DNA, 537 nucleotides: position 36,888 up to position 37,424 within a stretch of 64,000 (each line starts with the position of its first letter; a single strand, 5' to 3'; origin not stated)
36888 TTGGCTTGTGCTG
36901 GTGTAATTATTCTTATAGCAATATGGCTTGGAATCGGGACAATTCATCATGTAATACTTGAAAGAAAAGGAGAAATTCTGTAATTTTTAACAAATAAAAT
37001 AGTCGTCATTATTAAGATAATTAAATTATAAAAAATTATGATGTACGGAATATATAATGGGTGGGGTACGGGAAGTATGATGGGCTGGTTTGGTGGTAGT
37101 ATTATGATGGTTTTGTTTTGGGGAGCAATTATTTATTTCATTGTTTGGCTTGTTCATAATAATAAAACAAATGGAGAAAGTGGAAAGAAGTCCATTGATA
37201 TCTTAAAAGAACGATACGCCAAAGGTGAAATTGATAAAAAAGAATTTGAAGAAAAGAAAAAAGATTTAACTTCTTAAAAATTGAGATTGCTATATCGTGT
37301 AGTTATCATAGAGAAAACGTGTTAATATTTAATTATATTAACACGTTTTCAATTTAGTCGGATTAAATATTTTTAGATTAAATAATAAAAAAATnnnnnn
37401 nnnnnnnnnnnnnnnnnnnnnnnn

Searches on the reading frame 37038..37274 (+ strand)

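Call 62: search_protein_families(library=pfam, proteins=[window:37038-37274:+], max_evalue=0.01)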
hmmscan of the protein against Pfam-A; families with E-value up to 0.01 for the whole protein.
window:37038-37274:+ (79 aa): 2 families
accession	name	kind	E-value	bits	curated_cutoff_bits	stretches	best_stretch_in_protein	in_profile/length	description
PF09851.14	SHOCT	-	1.3e-08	34.8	27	1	53-77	3-27/28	Short C-terminal domain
PF05120.17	GvpG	-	0.0077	16.8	30.6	0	56-77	40-61/67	Gas vesicle protein G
